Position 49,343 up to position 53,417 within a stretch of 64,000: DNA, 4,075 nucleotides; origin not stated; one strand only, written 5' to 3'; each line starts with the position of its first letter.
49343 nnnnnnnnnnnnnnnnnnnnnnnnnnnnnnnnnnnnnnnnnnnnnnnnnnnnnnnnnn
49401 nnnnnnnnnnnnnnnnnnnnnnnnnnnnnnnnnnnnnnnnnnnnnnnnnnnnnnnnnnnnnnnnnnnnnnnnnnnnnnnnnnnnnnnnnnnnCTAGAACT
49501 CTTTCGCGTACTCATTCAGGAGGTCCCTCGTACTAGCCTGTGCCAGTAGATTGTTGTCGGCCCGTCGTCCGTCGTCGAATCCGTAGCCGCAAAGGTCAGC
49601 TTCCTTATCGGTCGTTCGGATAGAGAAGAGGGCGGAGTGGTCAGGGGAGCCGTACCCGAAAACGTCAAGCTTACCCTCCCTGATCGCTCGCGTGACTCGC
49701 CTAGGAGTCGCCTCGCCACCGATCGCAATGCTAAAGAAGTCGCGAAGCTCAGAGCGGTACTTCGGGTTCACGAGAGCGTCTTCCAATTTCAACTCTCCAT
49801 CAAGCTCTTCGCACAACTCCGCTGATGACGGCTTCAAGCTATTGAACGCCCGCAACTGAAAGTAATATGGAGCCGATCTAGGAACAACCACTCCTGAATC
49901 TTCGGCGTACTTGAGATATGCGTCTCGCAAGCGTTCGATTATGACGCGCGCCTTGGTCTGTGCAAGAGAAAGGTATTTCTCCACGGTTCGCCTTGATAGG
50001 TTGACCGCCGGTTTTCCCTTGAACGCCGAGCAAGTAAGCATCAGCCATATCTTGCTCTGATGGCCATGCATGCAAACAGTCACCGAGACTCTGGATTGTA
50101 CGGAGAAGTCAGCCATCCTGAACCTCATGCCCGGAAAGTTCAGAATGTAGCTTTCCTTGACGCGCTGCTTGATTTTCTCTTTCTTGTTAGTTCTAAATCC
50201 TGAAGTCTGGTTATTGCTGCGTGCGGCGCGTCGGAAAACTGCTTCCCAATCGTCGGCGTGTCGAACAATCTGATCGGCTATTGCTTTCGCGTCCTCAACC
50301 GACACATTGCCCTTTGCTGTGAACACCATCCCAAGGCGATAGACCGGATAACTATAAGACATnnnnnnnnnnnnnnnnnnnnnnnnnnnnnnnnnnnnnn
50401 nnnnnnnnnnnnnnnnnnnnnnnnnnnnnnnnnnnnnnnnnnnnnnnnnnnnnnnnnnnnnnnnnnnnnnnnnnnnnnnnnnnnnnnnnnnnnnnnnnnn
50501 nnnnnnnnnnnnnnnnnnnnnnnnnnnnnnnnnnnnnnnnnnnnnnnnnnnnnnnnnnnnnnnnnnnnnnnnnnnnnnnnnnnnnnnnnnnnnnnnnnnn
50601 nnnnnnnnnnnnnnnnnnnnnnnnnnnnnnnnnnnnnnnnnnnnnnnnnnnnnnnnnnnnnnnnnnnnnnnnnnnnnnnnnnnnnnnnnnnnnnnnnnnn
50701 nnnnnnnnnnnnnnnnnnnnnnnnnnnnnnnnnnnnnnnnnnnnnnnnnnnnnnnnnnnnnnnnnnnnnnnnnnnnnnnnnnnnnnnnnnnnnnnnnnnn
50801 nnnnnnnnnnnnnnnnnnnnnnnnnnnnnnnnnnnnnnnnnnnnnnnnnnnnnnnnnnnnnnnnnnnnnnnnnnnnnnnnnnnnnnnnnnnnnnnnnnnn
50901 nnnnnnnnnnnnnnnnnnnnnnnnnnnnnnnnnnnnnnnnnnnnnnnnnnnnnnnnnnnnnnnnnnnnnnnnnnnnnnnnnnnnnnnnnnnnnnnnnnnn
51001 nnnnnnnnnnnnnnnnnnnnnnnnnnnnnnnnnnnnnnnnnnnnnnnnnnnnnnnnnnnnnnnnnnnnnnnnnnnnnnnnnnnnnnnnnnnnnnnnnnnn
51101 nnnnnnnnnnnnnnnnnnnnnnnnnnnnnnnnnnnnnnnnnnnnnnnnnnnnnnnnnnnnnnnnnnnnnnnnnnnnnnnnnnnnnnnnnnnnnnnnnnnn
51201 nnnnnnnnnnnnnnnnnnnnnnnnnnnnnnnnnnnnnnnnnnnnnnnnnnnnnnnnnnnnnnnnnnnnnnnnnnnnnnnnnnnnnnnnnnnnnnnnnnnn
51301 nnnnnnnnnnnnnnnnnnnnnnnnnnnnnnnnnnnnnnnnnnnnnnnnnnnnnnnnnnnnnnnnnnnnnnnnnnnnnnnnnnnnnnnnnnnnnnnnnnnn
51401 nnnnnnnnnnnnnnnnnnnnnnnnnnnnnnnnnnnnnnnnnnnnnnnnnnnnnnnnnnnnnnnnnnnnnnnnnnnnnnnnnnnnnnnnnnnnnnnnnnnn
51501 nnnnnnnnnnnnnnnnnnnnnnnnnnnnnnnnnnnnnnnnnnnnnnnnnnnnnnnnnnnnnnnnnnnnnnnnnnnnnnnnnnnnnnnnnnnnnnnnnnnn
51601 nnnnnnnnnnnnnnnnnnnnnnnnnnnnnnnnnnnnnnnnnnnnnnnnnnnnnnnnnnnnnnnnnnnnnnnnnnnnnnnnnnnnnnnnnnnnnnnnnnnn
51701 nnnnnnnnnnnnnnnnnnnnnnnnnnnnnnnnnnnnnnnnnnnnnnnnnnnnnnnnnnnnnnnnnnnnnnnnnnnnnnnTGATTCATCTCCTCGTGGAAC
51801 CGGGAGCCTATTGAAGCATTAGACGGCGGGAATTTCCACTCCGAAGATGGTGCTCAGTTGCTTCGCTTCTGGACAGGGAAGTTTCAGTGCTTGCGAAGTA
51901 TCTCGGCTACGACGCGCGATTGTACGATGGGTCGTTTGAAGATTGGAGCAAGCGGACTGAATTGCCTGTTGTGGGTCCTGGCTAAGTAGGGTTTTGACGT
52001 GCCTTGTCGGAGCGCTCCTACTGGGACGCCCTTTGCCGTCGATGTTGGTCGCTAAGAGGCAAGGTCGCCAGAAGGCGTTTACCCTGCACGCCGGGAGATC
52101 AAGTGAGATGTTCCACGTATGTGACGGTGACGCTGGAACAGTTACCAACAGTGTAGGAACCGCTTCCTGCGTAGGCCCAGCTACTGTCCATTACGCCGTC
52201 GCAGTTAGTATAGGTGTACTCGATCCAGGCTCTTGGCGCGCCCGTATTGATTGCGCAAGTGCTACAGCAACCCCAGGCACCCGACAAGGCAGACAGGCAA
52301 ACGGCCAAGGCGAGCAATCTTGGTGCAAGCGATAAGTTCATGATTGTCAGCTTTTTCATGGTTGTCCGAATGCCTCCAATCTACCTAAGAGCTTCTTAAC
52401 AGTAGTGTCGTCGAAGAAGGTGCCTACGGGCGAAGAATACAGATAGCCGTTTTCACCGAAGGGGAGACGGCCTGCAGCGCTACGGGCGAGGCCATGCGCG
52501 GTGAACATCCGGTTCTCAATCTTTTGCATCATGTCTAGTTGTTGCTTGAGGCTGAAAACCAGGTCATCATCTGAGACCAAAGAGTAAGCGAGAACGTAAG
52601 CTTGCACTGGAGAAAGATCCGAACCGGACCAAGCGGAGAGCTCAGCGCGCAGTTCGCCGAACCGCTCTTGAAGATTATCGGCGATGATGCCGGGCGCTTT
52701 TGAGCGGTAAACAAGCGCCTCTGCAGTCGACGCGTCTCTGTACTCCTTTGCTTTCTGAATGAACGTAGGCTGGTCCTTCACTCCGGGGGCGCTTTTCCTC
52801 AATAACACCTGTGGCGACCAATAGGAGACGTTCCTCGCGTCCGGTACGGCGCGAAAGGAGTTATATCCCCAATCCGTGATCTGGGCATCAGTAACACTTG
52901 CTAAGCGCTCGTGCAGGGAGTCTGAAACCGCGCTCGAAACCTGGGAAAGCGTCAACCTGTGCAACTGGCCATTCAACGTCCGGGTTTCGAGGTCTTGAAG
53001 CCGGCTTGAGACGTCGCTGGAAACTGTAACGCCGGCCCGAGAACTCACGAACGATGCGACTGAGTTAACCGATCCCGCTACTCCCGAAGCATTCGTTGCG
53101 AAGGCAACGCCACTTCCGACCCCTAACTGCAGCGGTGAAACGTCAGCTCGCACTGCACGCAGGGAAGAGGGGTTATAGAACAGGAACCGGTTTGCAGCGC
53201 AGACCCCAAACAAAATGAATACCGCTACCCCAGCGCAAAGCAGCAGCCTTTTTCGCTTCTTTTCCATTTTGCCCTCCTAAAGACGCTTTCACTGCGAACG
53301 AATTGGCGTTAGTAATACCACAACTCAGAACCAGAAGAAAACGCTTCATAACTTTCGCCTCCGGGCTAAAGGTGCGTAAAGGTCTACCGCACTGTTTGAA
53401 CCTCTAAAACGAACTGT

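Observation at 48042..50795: Low-GC two-gene islet: unknown 289-aa protein coupled to a divergent nitrilase-fold protein - candidate undescribed conflict/defence module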

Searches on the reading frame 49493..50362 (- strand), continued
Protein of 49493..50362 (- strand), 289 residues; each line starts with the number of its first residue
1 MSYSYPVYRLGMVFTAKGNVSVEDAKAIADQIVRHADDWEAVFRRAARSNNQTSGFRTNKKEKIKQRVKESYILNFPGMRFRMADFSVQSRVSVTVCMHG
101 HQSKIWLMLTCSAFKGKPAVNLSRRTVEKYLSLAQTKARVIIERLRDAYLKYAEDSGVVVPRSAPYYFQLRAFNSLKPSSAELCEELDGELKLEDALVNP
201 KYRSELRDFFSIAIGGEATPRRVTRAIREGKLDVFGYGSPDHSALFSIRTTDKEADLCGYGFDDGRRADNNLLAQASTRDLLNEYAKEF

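Call 87: search_protein_families(library=padloc, proteins=[L018:2-1915:+, L018:1954-3009:-, L018:2996-4462:-, L018:4566-5573:-, L018:5592-7502:-, L018:13191-14291:+, L018:14557-16440:-, L017:18247-19410:+], max_evalue=0.00001)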
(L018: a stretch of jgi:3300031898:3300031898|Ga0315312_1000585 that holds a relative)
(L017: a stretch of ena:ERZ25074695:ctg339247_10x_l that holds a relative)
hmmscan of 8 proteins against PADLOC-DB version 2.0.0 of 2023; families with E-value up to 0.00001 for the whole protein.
L018:2-1915:+ (637 aa): 6 families
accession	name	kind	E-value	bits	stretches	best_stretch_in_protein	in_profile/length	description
PDLC04140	mad8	-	2.3e-12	45.1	1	59-375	29-290/314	mads_8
PDLC02685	DndH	-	2e-09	33.7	1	59-318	1336-1600/1678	DndH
PDLC02684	DndH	-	3e-09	33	1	58-318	1368-1637/1715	DndH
PDLC04105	HerA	-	2e-08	31.2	0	267-370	411-521/576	-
PDLC02185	HerA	-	4.5e-07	27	0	239-351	410-527/585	-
PDLC04100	HerA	-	6.4e-06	23.1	0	239-351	404-521/580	-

L018:1954-3009:- (351 aa): 40 families (the best 25 are shown)
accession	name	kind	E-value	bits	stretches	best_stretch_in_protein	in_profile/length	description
PDLC03323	MTase_II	-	2.8e-153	507.9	1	14-331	7-325/330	Type II methyltransferase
PDLC03387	MTase_II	-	4.6e-36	122.4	2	115-304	136-278/289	Type II methyltransferase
PDLC03371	MTase_II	-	1.9e-31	107.5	1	24-307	13-258/260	Type II methyltransferase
PDLC03353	MTase_II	-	1.8e-27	94.5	2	25-167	13-157/260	Type II methyltransferase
PDLC03299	MTase_II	-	7.7e-23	79.4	2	236-311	192-269/296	Type II methyltransferase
PDLC03350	MTase_II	-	7.5e-22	76.1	2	239-296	233-290/312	Type II methyltransferase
PDLC03230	MTase_II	-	1.4e-19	68.6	1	24-306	38-286/360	Type II methyltransferase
PDLC03295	MTase_II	-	3.6e-19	67.3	2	25-92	7-76/292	Type II methyltransferase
PDLC03265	MTase_II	-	6.1e-19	66.6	2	27-89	30-96/333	Type II methyltransferase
PDLC03260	MTase_II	-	4.3e-16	56.8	1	239-298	245-304/349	Type II methyltransferase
PDLC03216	MTase_II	-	8.9e-16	55.8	1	234-326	188-279/364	Type II methyltransferase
PDLC03238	MTase_II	-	2.4e-15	54.5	1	12-88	114-193/428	Type II methyltransferase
PDLC03246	MTase_II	-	2.8e-15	54.3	1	238-295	303-360/376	Type II methyltransferase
PDLC03337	MTase_II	-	3.2e-15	54.1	2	191-301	144-246/264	Type II methyltransferase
PDLC03336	MTase_II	-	6.7e-15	53.1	1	24-173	31-193/421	Type II methyltransferase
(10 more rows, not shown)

L018:2996-4462:- (488 aa): 1 family
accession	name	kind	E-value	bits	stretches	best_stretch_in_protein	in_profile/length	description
PDLC02919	HEAT-ARM_XIII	-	5.2e-07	25.4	1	252-414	341-500/1972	-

L018:4566-5573:- (335 aa): 20 families
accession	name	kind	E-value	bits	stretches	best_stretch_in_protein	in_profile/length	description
PDLC02408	Aga_SIR2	-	1.3e-122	407.2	1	1-334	2-336/343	Class II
PDLC02414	Aga_SIR2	-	1.2e-101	338.2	1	27-332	1-304/313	-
PDLC04084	SIR2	-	1.9e-23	81.4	1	3-307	39-357/414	-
PDLC04093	SIR2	-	5.6e-21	73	1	4-303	22-314/395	-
PDLC04094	SIR2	-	8e-21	72.7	1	6-292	23-294/399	-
PDLC04088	SIR2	-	3.6e-16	57.3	1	146-298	170-332/390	-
PDLC04075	SIR2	-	3e-15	53.9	1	4-295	50-349/414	-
PDLC04087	SIR2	-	1.5e-14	51.7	1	147-304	130-297/343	-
PDLC04090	SIR2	-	2.9e-12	44.5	1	197-306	251-364/426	-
PDLC04082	SIR2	-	1.1e-11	42.2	1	4-293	15-289/345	-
PDLC02186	SIR2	-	1.2e-11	42.4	1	196-296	222-338/412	-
PDLC04076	SIR2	-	1.4e-10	38.9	1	196-300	222-339/406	-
PDLC04089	SIR2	-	2.9e-10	37.9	1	195-286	168-260/336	-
PDLC04081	SIR2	-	6.1e-09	33.5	1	149-291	137-295/345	-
PDLC04083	SIR2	-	1.1e-08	32.4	0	193-299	192-309/371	-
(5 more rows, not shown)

L018:5592-7502:- (636 aa): 9 families
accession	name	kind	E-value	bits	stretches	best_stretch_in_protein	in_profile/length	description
PDLC02381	pAgo_II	-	2.9e-206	684.7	1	6-636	2-617/617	Class II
PDLC02436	pAgo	-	6.5e-58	194.7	1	221-623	10-448/460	-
PDLC02385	pAgo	-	8.6e-33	112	1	165-636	204-674/674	-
PDLC02379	pAgo_II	-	2.7e-29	100.1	1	181-619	250-701/724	Class II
PDLC02397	pAgo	-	1.1e-13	49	1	161-464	148-433/578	-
PDLC02395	pAgo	-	6.2e-12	42.9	1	340-538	373-568/656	-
PDLC02428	PprPIWI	-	7.3e-10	36.2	1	182-394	265-448/666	-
PDLC02377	pAgo_I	-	2e-08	31.4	1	345-622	164-445/457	Class I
PDLC02396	pAgo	-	4e-06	23.4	1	236-393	321-462/683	-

L018:13191-14291:+ (366 aa): 0 families

L018:14557-16440:- (627 aa): 46 families (the best 25 are shown)
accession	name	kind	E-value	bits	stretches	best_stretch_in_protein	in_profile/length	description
PDLC02980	AriA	-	3.5e-17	61.3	1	166-235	238-304/304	-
PDLC02358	Old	-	1e-14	52.3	1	183-483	283-542/578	Old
PDLC00096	GajA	-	2.2e-14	51.1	1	170-325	271-424/630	AAA ATPase domain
PDLC00071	GajA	-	6.4e-14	49.6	1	170-352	256-438/588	AAA ATPase domain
PDLC02979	AriA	-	2.3e-12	45.4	1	168-234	302-373/373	-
PDLC00070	GajA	-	7.9e-12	42.6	1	183-468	289-563/596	AAA ATPase domain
PDLC02335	AbiLi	-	6.5e-11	39.9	1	31-236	79-243/326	AbiLi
PDLC00064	GajA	-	3.3e-10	37.5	1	170-305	109-240/464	AAA ATPase domain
PDLC02915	ATPase-Toprim_I-B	-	8.1e-10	36.1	1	141-234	213-299/623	-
PDLC00081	GajA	-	1.3e-09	35.3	1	179-373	276-458/574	AAA ATPase domain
PDLC00265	PtuA1|PtuA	-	2.6e-09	34.7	1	158-230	301-368/479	AAA ATPase domain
PDLC04182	HEC-01A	-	2.9e-09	34.4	1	165-241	285-358/406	-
PDLC04180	HEC-01A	-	4e-09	34.1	1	147-235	236-322/382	-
PDLC00099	GajA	-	6.2e-09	33.4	1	170-325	282-430/626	AAA ATPase domain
PDLC02336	AbiLi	-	7.1e-09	33.7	1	169-236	232-295/340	AbiLi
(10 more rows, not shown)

L017:18247-19410:+ (387 aa): 3 families
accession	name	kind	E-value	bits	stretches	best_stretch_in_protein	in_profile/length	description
PDLC02360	PrrC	-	1e-130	434.1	1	7-378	14-357/372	PrrC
PDLC04898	PDC-S06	-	5.6e-09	32.9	1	108-365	496-740/752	-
PDLC04887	PDC-S06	-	2.7e-07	27.5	1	132-237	538-629/790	-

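Call 88: search_dna_similar(query=window:49493-50362:-, collection=plasmids, mode=protein, max_evalue=0.001)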
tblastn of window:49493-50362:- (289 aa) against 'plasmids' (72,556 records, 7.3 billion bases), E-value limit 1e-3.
No match.

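Call 89: search_dna_similar(query=P0053, collection=plasmids, mode=protein, max_evalue=0.001)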
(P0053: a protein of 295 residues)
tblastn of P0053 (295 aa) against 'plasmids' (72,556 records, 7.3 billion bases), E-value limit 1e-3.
No match.

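Call 90: search_dna_similar(query=P0066, collection=plasmids, mode=protein, max_evalue=0.001)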
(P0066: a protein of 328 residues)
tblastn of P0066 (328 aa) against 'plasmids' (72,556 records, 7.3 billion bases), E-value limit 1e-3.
No match.

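Call 91: search_dna_similar(query=P0060, collection=plasmids, mode=protein, max_evalue=0.001)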
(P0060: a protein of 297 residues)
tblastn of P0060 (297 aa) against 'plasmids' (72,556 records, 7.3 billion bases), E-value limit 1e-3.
No match.

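Call 92: list_cluster_members(proteins=[P0058, P0059, P0061, P0064, P0069, P0081, P0087, P0094, P0103, P0113])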
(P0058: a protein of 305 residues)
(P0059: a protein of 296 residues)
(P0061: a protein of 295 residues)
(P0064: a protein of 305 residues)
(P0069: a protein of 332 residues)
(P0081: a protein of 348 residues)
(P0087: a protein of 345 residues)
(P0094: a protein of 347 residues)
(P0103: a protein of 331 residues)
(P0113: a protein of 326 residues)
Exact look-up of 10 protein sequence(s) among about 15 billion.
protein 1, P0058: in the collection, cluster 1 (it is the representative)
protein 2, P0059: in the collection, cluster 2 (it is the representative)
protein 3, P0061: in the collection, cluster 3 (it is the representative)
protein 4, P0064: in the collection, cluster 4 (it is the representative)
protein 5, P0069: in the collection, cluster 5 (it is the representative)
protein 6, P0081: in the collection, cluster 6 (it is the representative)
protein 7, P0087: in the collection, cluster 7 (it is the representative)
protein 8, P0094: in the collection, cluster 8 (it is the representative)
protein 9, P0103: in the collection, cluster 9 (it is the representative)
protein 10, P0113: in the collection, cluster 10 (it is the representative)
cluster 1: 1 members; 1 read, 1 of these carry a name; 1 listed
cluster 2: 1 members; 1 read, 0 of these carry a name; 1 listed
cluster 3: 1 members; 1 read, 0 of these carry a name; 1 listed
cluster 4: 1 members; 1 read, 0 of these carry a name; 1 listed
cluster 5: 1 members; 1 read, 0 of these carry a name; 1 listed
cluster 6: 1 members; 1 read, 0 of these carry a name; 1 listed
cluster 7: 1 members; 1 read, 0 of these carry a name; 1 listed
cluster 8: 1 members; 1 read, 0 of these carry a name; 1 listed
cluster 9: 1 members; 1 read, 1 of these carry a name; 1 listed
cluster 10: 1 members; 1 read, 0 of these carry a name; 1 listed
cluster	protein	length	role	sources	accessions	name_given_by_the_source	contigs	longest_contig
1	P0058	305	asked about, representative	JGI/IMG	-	uncharacterized protein YchJ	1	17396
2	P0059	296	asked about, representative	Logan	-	-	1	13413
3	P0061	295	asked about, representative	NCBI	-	-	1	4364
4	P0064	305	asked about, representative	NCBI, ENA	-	-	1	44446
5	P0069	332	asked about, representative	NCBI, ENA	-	-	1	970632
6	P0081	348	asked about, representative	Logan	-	-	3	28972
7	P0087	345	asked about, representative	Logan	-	-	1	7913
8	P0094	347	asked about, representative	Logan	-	-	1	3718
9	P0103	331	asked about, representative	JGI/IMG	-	hypothetical protein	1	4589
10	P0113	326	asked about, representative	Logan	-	-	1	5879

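Call 93: search_dna_similar(query=window:49493-50362:-, collection=phages, mode=protein, max_evalue=0.001)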
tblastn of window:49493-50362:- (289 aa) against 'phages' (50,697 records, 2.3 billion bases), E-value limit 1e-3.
No match.

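Call 94: find_encoding_contigs(protein=P0069, flank=10000, max_places=2)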
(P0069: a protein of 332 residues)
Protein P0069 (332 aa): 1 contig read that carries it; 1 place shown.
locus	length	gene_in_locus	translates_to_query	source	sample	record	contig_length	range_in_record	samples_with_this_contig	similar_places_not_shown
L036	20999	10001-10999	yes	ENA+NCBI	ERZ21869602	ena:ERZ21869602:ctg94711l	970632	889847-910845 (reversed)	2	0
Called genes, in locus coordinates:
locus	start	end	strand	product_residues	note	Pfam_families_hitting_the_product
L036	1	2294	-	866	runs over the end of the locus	PF00696:AA_kinase, PF22468:ACT_9, PF00278:Orn_DAP_Arg_deC, PF02784:Orn_Arg_deC_N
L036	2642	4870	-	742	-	PF01464:SLT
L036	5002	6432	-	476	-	PF02310:B12-binding, PF04055:Radical_SAM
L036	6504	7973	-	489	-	PF02310:B12-binding, PF04055:Radical_SAM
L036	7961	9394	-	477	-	PF02310:B12-binding, PF04055:Radical_SAM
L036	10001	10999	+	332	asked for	-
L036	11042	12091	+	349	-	-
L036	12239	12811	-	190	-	PF03448:MgtE_N (faint)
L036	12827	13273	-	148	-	PF02050:FliJ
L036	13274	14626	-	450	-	PF00006:ATP-synt_ab, PF18269:T3SS_ATPase_C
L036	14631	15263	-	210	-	PF02108:FliH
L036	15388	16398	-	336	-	PF03448:MgtE_N (faint), PF14842:FliG_N, PF14841:FliG_M, PF14842:FliG_N (weak), PF01706:FliG_C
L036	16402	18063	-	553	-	PF01514:YscJ_FliF, PF08345:YscJ_FliF_C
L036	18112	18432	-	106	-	PF02049:FliE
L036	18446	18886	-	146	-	PF00460:Flg_bb_rod, PF06429:Flg_bbr_C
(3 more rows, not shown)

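Call 99: search_protein_families(library=ncbifam, alignment_id=A10, max_evalue=0.001)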
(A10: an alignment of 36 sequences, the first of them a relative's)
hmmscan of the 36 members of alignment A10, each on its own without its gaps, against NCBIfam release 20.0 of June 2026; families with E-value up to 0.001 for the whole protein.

A. member 1, P0053 (295 aa): 0 families

B. families by the number of members that match (of 36 scanned): 2 families
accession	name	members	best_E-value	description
NF005370.0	PRK06911.1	1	0.0006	30S ribosomal protein S14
NF040852.1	nitrile_Arch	1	0.00064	nitrilase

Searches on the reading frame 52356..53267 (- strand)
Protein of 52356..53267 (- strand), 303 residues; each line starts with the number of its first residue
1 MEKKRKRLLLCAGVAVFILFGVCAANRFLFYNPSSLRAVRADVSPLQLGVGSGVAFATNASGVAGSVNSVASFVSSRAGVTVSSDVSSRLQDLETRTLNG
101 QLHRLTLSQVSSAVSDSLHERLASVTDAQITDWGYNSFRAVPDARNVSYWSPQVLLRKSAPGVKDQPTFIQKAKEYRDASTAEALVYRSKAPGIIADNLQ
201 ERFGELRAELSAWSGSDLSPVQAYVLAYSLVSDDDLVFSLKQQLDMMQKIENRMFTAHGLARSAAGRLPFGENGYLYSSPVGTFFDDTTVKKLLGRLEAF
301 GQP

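Call 104: search_solved_structures(query=window:52356-53267:-, max_evalue=0.1)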
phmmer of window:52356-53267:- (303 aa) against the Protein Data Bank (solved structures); distinct sequences matched with E-value up to 0.1: 0.
